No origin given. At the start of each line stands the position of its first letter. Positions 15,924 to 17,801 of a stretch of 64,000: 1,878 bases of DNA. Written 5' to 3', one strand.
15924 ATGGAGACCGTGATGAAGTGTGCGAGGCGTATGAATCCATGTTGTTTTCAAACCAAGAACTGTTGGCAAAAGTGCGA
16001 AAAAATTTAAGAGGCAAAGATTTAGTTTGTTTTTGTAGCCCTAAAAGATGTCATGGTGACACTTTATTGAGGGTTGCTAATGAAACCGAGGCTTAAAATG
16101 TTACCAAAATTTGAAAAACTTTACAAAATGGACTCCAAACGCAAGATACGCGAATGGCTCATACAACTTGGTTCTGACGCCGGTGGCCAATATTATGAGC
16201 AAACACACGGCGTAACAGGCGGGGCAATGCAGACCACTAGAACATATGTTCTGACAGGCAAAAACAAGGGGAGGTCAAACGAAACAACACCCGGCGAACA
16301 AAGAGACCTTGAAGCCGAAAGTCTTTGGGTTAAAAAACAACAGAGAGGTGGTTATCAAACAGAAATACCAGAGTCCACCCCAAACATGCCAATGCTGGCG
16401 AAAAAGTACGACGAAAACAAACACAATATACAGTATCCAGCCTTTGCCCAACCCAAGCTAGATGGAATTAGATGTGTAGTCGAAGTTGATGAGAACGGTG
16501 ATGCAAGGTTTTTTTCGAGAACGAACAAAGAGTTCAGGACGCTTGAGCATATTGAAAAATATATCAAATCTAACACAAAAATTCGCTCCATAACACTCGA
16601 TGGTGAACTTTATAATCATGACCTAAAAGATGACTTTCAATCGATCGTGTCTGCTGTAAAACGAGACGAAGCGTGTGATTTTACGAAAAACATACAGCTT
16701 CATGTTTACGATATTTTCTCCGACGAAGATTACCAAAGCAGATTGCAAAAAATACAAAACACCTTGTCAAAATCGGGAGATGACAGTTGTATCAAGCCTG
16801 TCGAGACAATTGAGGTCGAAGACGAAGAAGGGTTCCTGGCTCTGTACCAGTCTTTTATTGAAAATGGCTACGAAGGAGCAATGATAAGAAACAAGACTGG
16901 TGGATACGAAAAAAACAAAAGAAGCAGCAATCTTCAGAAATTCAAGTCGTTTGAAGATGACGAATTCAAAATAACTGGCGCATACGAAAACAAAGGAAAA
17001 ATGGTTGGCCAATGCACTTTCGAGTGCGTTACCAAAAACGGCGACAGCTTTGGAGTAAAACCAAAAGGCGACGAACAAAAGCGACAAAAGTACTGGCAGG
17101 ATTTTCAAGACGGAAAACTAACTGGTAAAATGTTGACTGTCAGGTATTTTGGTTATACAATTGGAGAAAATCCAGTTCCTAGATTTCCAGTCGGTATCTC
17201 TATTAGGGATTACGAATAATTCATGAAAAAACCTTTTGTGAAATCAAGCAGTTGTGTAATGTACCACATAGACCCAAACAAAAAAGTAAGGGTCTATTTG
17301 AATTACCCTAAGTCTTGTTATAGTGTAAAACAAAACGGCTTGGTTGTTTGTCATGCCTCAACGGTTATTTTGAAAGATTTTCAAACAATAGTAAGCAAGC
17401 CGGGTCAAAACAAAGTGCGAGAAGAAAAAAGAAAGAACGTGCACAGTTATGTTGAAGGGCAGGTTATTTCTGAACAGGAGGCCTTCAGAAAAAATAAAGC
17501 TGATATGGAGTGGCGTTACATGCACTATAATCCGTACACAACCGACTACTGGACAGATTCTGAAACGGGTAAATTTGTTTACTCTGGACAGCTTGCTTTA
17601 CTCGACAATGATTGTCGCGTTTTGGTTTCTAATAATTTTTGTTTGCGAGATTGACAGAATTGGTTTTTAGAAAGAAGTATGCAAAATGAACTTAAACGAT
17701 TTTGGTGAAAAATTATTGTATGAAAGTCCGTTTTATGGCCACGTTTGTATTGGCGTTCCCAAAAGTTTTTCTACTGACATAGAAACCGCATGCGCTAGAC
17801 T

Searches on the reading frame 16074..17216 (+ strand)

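Call 3: search_protein_families(library=pfam, proteins=[window:16074-17216:+], max_evalue=0.01)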
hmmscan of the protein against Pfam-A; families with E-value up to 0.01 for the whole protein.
window:16074-17216:+ (381 aa): 2 families
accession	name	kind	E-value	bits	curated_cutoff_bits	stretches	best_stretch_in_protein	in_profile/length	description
PF01068.26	DNA_ligase_A_M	-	1.6e-23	83.9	26.2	1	106-291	1-204/204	ATP dependent DNA ligase domain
PF14743.12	DNA_ligase_OB_2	-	2.1e-05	24.9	28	1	307-378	3-66/66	DNA ligase OB-like domain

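Call 4: search_protein_families(library=phrogs, proteins=[window:16074-17216:+], max_evalue=0.001)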
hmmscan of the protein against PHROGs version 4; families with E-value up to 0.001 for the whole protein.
window:16074-17216:+ (381 aa): 1 family
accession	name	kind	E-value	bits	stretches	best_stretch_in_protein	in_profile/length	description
phrog_114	-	DNA, RNA and nucleotide metabolism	6.9e-78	263.7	1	40-381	143-501/634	ATP-dependent DNA ligase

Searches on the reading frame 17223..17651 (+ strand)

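Call 3: search_protein_families(library=pfam, proteins=[window:17223-17651:+], max_evalue=0.01)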
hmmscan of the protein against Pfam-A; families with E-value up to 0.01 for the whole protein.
window:17223-17651:+ (143 aa): 1 family
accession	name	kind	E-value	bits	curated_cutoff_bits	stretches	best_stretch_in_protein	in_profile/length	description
PF25735.1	Phage_L5_gp82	-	1.2e-24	87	27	1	17-130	3-115/120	Mycobacterium phage L5 gene 82 protein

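Call 4: search_protein_families(library=phrogs, proteins=[window:17223-17651:+], max_evalue=0.001)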
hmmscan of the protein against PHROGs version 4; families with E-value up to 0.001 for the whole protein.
window:17223-17651:+ (143 aa): 2 families
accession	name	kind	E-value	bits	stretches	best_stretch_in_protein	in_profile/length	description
phrog_586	-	unknown function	4.2e-24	85.9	1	16-130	2-117/122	-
phrog_2774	-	unknown function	0.00073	19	1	31-108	551-624/1263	-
